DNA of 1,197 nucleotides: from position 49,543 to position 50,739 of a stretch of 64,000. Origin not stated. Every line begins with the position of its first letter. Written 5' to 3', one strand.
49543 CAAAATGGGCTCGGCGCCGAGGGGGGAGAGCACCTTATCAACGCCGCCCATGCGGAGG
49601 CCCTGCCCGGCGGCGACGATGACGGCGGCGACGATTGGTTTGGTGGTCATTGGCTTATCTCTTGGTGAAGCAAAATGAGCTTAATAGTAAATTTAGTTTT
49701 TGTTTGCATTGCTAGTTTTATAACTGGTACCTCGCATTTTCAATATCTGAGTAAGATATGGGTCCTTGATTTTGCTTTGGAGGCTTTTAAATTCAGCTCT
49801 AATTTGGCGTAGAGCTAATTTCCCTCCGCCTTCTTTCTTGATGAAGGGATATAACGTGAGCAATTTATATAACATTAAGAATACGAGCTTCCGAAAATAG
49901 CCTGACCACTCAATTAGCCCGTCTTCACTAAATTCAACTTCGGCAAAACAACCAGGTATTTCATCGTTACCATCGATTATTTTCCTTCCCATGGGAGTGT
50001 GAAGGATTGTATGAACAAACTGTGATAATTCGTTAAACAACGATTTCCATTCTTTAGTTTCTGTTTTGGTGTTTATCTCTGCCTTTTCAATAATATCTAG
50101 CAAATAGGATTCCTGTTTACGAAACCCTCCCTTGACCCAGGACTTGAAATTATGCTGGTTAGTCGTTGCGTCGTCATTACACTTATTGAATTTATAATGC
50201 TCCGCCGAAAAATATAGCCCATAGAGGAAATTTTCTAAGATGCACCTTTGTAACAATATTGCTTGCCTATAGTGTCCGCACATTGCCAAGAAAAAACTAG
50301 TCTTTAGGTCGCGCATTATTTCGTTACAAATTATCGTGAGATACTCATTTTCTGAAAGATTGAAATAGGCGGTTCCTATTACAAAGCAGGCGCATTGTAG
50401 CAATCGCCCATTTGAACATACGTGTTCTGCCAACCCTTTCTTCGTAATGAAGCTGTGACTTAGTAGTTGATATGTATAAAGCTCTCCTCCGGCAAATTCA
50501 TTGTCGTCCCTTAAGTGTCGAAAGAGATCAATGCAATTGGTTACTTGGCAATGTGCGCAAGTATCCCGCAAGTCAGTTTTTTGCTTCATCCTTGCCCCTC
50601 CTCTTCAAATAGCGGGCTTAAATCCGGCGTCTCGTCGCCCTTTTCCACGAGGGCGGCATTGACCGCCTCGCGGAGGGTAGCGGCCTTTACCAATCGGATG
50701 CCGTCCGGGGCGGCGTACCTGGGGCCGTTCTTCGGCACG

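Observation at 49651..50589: Low-GC orphan ORF inserted precisely at the radA stop codon, in the radA-ispD slot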

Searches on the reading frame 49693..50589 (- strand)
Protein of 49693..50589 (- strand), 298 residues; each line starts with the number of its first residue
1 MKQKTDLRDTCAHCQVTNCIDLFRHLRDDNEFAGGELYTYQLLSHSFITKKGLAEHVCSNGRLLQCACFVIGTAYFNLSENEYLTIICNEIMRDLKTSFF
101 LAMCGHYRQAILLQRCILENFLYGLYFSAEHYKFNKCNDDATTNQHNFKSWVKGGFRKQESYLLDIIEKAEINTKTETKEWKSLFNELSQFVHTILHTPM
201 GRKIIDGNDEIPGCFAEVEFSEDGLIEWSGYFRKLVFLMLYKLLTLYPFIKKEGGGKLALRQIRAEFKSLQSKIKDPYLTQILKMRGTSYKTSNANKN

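Call 4: search_protein_families(library=pfam, proteins=[window:49693-50589:-], max_evalue=10)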
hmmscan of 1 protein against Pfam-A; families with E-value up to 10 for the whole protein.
window:49693-50589:- (298 aa): 3 families
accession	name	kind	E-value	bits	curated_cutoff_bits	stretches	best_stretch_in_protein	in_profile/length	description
PF05075.19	DUF684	-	0.012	15.1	25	1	109-169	114-172/338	Protein of unknown function (DUF684)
PF11957.13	efThoc1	-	0.03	13.5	27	1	96-164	247-307/490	THO complex subunit 1 transcription elongation factor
PF20382.3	DUF6677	-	0.21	12.6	24.3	1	104-138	17-51/116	Family of unknown function (DUF6677)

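Call 5: search_protein_families(library=padloc, proteins=[window:49693-50589:-], max_evalue=10)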
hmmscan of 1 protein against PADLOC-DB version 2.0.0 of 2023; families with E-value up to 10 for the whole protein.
window:49693-50589:- (298 aa): 0 families

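Call 6: search_protein_families(library=ncbifam, proteins=[window:49693-50589:-], max_evalue=10)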
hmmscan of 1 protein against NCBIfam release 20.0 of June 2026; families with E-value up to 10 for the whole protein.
window:49693-50589:- (298 aa): 0 families

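Call 7: search_protein_families(library=phrogs, proteins=[window:49693-50589:-], max_evalue=10)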
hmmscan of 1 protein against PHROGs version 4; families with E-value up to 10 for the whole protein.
window:49693-50589:- (298 aa): 0 families

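Call 8: search_solved_structures(query=window:49693-50589:-, max_evalue=10)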
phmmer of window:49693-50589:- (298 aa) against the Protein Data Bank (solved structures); distinct sequences matched with E-value up to 10: 1.
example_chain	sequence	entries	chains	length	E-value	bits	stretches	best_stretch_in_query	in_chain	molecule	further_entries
3nt8_A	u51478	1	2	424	0.87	12.1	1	28-76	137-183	Ancylostoma secreted protein 1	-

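Call 9: find_homologous_proteins(query=window:49693-50589:-, max_evalue=0.01)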
Query window:49693-50589:- (298 aa): 66 proteins with E <= 0.01 among 359 candidates.
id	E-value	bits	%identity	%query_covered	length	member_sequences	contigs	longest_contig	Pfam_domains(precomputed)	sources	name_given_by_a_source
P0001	1.8e-202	689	100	100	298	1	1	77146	-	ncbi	-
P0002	1.1e-119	417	62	96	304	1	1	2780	-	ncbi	-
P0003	2.9e-119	416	63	97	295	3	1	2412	-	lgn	-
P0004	4.2e-117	409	60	99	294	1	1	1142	-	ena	-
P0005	2.0e-115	403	61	96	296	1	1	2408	-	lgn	-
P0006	2.3e-115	403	59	96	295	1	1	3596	-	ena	-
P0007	1.1e-114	401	59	96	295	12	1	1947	-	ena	-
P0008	9.7e-114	398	59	96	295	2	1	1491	-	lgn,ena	-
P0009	1.1e-113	398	59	98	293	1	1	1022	-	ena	-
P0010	2.6e-113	396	59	96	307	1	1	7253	-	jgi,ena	-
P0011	2.7e-113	396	59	96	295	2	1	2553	-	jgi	jgi:hypothetical protein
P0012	3.9e-113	396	60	96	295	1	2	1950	-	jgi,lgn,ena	-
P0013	8.9e-113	395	60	96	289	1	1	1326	-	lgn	-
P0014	9.9e-113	394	57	96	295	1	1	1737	-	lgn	-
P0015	1.4e-112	394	60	96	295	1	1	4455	-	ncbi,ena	-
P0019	7.7e-112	392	57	96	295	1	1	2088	-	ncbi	-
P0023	1.5e-110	387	56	99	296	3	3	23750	-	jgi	jgi:hypothetical protein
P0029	8.9e-108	378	58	96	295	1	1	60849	-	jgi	jgi:hypothetical protein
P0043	6.4e-95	336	50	96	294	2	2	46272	-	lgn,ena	-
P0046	1.1e-93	332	52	96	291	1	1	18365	-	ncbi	-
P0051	1.3e-89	319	61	78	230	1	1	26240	-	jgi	jgi:hypothetical protein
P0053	9.4e-85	303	49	96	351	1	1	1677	-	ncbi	-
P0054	4.3e-80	287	47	96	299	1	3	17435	-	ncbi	-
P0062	9.3e-63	230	42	95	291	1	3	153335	-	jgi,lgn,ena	-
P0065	1.6e-48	184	49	61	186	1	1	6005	-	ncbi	ncbi:MAG: hypothetical protein ACFFDN_18125 [Candidatus Hodarchaeota archaeon]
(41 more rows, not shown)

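Call 11: find_encoding_contigs(protein=P0001, flank=10000, max_places=3)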
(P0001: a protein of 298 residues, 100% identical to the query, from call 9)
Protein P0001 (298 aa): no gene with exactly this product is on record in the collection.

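Call 12: find_encoding_contigs(protein=P0029, flank=10000, max_places=3)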
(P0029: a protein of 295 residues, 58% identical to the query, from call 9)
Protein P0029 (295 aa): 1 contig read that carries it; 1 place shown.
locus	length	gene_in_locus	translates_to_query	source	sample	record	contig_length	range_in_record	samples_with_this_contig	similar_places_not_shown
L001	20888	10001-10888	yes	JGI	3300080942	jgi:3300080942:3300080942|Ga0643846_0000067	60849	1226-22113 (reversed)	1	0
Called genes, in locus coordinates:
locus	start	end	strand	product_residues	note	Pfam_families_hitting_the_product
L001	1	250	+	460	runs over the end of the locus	PF05496:RuvB_N, PF00004:AAA, PF07728:AAA_5 (faint), PF13173:AAA_14, PF16193:AAA_assoc_2, PF12002:MgsA_C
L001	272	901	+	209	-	PF01865:PhoU_div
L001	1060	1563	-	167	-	PF13302:Acetyltransf_3, PF13420:Acetyltransf_4, PF13673:Acetyltransf_10 (weak), PF00583:Acetyltransf_1, PF13508:Acetyltransf_7, PF08445:FR47 (weak)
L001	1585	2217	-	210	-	PF00625:Guanylate_kin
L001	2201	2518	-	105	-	PF04025:RemA-like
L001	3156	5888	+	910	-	PF02861:Clp_N, PF23569:NBD_SMAX1 (weak), PF00004:AAA, PF17871:AAA_lid_9, PF07724:AAA_2, PF07728:AAA_5, PF00004:AAA, PF10431:ClpB_D2-small, +5 more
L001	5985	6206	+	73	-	PF25917:BSH_RND (weak), PF25973:BSH_CzcB (faint), PF00364:Biotin_lipoyl, PF25984:BSH_YknX (faint), PF25997:BSH_YhbJ, PF01597:GCV_H (weak)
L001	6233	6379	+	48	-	PF04277:OAD_gamma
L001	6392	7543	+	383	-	PF03977:OAD_beta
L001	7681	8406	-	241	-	PF18928:DUF5677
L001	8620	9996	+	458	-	PF18073:Zn_ribbon_LapB, PF13481:AAA_25, PF06745:ATPase, PF03796:DnaB_C (faint), PF13191:AAA_16 (faint), PF13401:AAA_22 (weak), PF25199:nSTAND_NTPase5 (faint), PF13541:ChlI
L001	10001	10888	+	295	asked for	-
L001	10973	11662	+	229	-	PF01128:IspD, PF02348:CTP_transf_3 (weak), PF12804:NTP_transf_3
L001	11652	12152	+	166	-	PF02542:YgbB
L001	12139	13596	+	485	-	PF01406:tRNA-synt_1e, PF09334:tRNA-synt_1g, PF00133:tRNA-synt_1, PF09190:DALR_2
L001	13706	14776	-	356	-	PF01040:UbiA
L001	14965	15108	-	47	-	PF18930:DUF5679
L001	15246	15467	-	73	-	PF03840:SecG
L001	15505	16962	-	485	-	PF02934:GatB_N, PF02637:GatB_Yqey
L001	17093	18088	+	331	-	PF13620:CarboxypepD_reg, PF17802:SpaA (faint), PF13715:CarbopepD_reg_2 (faint), PF09430:EMC7_beta-sandw (weak), PF22904:NOMO1-like_2nd (faint), PF13620:CarboxypepD_reg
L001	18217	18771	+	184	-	PF00857:Isochorismatase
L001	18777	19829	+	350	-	-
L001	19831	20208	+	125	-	PF03692:CxxCxxCC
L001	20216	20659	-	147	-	-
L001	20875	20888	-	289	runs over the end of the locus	PF00809:Pterin_bind, PF03599:CdhD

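Call 13: find_encoding_contigs(protein=P0062, flank=10000, max_places=3)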
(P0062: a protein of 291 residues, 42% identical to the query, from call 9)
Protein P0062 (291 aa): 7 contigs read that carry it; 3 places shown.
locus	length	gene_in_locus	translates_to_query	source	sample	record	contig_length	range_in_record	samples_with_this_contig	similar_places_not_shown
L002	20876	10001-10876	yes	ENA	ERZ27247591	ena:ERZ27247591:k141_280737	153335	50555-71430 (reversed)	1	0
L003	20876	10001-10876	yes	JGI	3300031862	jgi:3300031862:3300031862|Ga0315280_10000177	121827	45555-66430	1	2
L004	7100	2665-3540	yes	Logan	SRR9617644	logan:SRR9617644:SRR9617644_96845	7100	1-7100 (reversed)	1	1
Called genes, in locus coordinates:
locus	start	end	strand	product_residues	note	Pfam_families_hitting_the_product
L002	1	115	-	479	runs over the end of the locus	PF00004:AAA, PF09848:SLFN-g3_helicase (faint), PF21960:RCF1-5-like_lid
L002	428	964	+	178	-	-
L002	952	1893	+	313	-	PF13102:Phage_int_SAM_5 (weak), PF13495:Phage_int_SAM_4 (weak), PF02899:Phage_int_SAM_1, PF00589:Phage_integrase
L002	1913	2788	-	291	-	-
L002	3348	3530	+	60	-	-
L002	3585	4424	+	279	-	-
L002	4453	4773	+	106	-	-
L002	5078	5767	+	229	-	PF00589:Phage_integrase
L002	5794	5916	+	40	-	-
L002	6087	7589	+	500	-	PF00171:Aldedh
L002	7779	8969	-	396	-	PF12698:ABC2_membrane_3, PF01061:ABC2_membrane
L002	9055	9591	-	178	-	PF03551:PadR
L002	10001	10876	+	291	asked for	-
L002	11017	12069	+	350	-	-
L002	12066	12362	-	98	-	-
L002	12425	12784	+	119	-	-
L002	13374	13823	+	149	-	-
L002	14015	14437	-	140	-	-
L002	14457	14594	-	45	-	-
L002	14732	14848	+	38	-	-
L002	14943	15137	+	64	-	-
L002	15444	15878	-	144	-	-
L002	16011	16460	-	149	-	-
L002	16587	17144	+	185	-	-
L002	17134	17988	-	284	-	-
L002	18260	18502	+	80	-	PF07883:Cupin_2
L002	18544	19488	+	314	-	-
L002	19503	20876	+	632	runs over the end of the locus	PF03235:GmrSD_N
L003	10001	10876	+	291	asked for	-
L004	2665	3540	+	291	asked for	-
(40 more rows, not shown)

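Call 14: find_encoding_contigs(protein=P0043, flank=10000, max_places=3)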
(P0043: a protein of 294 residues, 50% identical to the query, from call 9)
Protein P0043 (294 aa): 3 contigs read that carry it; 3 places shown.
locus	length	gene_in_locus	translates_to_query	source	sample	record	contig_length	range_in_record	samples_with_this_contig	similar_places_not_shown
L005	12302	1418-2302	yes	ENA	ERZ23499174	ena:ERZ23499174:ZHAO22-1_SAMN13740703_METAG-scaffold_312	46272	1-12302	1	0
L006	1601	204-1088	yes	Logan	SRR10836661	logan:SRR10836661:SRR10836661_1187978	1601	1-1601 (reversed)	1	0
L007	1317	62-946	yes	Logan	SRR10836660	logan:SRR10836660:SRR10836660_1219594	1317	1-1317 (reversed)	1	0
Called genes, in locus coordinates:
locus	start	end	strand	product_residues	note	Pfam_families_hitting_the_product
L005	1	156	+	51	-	?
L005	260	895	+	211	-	PF14333:DUF4389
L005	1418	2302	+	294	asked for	-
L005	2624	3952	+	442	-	-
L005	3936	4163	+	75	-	PF00589:Phage_integrase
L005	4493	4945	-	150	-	-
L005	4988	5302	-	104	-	-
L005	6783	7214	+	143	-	PF13472:Lipase_GDSL_2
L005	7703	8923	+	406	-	-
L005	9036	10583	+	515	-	-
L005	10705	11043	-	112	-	PF04430:DUF498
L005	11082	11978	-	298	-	PF06966:DUF1295, PF02544:Steroid_dh (weak)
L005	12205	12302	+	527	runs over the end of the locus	PF01073:3Beta_HSD, PF01370:Epimerase, PF13460:NAD_binding_10 (weak)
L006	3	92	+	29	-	?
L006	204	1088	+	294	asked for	-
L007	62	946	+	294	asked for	-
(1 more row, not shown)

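Call 17: find_encoding_contigs(protein=P0023, flank=8000, max_places=3)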
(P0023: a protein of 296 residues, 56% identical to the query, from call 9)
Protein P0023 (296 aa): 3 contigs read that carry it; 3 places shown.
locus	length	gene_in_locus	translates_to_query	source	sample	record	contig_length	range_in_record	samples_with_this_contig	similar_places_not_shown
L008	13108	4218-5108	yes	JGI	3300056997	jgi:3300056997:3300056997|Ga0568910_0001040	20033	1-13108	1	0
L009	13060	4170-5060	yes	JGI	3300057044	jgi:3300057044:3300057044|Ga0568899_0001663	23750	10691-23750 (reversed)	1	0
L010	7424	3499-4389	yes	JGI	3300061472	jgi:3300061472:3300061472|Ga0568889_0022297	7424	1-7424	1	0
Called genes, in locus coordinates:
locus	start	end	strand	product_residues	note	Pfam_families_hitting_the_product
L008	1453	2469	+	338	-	PF00211:Guanylate_cyc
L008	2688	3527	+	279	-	-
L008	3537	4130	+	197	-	-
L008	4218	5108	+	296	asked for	-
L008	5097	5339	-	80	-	-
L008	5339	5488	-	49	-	-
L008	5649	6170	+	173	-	-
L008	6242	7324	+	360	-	-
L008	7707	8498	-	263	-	-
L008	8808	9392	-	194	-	-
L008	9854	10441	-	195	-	PF14103:DUF4276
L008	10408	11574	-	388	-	PF02463:SMC_N (weak), PF13175:AAA_15, PF13476:AAA_23 (weak), PF13555:AAA_29 (faint), PF13304:AAA_21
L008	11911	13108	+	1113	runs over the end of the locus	-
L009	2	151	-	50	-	?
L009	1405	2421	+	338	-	PF00211:Guanylate_cyc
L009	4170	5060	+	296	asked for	-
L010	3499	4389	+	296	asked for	-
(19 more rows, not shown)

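Call 18: find_encoding_contigs(protein=P0051, flank=8000, max_places=2)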
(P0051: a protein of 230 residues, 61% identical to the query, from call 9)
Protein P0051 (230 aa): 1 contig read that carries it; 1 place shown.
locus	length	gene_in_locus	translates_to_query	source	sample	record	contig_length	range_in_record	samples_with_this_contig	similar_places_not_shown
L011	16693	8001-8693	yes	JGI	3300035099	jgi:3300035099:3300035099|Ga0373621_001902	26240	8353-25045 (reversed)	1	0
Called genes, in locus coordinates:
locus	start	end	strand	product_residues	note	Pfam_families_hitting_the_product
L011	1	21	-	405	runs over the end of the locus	?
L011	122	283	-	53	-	-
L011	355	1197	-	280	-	PF00590:TP_methylase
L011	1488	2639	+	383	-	PF00478:IMPDH, PF03060:NMO (weak), PF01070:FMN_dh, PF01645:Glu_synthase (faint)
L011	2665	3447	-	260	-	-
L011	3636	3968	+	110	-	PF12844:HTH_19, PF13560:HTH_31, PF01381:HTH_3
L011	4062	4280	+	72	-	-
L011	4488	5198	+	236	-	PF00072:Response_reg, PF00486:Trans_reg_C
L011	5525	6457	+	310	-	PF06574:FAD_syn, PF01687:Flavokinase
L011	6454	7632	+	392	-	PF00579:tRNA-synt_1b, PF22421:SYY_C-terminal, PF01479:S4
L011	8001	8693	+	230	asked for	-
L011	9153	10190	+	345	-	PF00266:Aminotran_5, PF00155:Aminotran_1_2 (weak)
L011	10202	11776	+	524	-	PF00389:2-Hacid_dh, PF01842:ACT (faint), PF02826:2-Hacid_dh_C, PF19304:PGDH_inter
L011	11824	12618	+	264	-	PF00378:ECH_1, PF16113:ECH_2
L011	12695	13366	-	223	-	PF00583:Acetyltransf_1 (weak)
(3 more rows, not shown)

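Call 19: find_encoding_contigs(protein=P0046, flank=8000, max_places=2)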
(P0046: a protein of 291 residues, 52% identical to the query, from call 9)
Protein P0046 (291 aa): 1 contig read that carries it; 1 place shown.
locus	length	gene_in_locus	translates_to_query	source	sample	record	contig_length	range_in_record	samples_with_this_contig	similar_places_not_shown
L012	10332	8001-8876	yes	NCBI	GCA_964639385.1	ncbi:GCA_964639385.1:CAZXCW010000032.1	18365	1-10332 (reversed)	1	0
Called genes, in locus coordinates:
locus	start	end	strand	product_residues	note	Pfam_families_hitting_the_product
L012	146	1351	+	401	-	PF02589:LUD_dom, PF13187:Fer4_9 (faint), PF12797:Fer4_2 (faint), PF13237:Fer4_10, PF14691:Fer4_20 (faint), PF12838:Fer4_7 (weak), PF13183:Fer4_8, PF13534:Fer4_17 (weak)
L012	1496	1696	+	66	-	PF15919:HicB_lk_antitox, PF21748:UPF0150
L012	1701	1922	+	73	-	PF07927:HicA_toxin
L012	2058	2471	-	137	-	-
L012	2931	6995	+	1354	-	PF28130:DUF8371 (weak)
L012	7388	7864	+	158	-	-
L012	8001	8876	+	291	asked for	-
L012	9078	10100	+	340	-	PF12686:DUF3800 (weak)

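Call 21: search_protein_representatives(protein=window:49693-50589:-)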
Query: 298 residues. Proteins with E-value up to 0.001 (for the whole library): 87; up to 1e-10: 32; up to 1e-30: 5. The best 87 are listed.
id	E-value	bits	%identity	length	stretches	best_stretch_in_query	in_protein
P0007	3.4e-115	400.9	59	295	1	2-287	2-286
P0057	1.9e-70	254.0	56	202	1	95-289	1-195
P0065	5.1e-49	183.6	49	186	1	116-292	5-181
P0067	6.3e-35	137.4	35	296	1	10-265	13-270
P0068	1.2e-32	129.8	31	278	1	10-264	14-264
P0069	2.2e-30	122.4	31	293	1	10-267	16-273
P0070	3.3e-29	118.6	32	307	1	9-272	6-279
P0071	1.9e-28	116.1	30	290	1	1-268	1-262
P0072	1.9e-27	112.8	55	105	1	192-287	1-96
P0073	2.5e-27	112.5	31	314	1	10-271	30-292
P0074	9.2e-27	110.6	32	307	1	8-269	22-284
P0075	8.1e-24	100.9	53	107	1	192-296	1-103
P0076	2.8e-21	92.6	38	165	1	4-139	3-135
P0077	1.1e-19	87.3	34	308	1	10-256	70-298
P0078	1.8e-18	83.3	33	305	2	8-182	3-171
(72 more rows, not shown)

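Call 23: search_protein_families(library=pfam, alignment_id=A2, max_evalue=0.01)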
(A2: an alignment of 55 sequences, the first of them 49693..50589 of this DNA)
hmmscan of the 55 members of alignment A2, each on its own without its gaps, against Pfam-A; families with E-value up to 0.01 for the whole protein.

A. member 1, window:49693-50589:- (298 aa): 0 families

B. families by the number of members that match (of 55 scanned): 3 families
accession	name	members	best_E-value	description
PF18928.5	DUF5677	8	1.6e-05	Family of unknown function (DUF5677)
PF22491.1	DUF6988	1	0.0045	Family of unknown function (DUF6988)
PF20382.3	DUF6677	1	0.0096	Family of unknown function (DUF6677)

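Call 25: search_solved_structures(query=A2, max_evalue=10)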
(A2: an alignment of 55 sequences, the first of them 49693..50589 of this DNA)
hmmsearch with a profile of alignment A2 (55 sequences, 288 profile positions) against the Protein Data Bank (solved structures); distinct sequences matched with E-value up to 10: 18.
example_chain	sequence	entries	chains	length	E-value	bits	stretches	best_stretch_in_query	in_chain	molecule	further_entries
9hcj_H0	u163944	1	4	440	0.0013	21.6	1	166-271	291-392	Nuclear pore complex protein nup54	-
1fd2_A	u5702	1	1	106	1.2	11.8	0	204-239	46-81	FERREDOXIN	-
2fd2_A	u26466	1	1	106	2.2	11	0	204-239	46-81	FERREDOXIN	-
1fdd_A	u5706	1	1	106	2.4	10.8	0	204-239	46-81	FERREDOXIN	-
1gao_A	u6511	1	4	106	2.4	10.8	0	203-239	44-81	FERREDOXIN I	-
1frx_A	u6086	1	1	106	3.2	10.4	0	204-239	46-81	FERREDOXIN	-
1b0t_A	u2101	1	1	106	3.3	10.4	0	204-239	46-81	PROTEIN (FERREDOXIN I)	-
1f5b_A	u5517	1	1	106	3.6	10.3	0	204-239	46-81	FERREDOXIN 1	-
1ff2_A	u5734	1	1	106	3.8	10.2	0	204-239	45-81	FERREDOXIN I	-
1g3o_A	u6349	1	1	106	3.8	10.2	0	204-239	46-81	7FE FERREDOXIN I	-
1b0v_A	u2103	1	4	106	3.8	10.2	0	203-239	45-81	PROTEIN (FERREDOXIN)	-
1d3w_A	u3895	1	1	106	4.3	10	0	204-239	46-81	FERREDOXIN 1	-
1axq_A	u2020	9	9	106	4.4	10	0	204-239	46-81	FERREDOXIN | FERREDOXIN I | 7-FE FERREDOXIN I (FD1)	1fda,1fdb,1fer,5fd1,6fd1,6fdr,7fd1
1frh_A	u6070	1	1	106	4.4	10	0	204-239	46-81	FERREDOXIN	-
1frm_A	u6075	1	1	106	4.5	9.9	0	204-239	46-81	FERREDOXIN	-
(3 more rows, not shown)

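Call 31: find_related_loci(query=A1, collection=genome_contigs, flank=6000)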
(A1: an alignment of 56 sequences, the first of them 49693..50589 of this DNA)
Query A1 (298 aa) in genome_contigs; peptide patterns used: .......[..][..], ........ (x = any residue, [..] = any of these).
36 stretches matched a pattern; 1 encode a relative of the query (tblastn E <= 1e-3); 1 distinct loci.
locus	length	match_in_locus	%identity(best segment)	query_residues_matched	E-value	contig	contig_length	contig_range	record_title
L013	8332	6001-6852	52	1-287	4e-101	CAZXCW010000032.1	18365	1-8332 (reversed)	MAG TPA_asm: uncultured Nitrospiraceae bacterium isolate SRP323688_co1_259 genome assembly, contig: NODE_4974_length_183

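Call 33: find_related_loci(query=A1, collection=metagenome_contigs, flank=6000)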
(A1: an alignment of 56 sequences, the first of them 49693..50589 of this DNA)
Query A1 (298 aa) in metagenome_contigs; peptide patterns used: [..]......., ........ (x = any residue, [..] = any of these).
600 stretches matched a pattern (row limit reached: there are more); 9 encode a relative of the query (tblastn E <= 1e-3); 9 distinct loci.
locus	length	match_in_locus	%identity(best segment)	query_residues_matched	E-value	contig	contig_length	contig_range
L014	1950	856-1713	60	1-287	8e-127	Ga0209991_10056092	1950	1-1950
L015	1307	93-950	60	1-287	2e-129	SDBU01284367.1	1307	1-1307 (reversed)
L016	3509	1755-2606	58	3-287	9e-120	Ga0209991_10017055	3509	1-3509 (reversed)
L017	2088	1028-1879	57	3-287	2e-123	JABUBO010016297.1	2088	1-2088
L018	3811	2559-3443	57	1-297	8e-116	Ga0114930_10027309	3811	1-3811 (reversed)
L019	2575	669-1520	60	5-288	1e-112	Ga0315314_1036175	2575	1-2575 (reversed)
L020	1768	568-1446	52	1-294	4e-111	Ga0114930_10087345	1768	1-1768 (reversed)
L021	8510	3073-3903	54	1-279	5e-100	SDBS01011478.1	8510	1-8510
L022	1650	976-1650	57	1-226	5e-95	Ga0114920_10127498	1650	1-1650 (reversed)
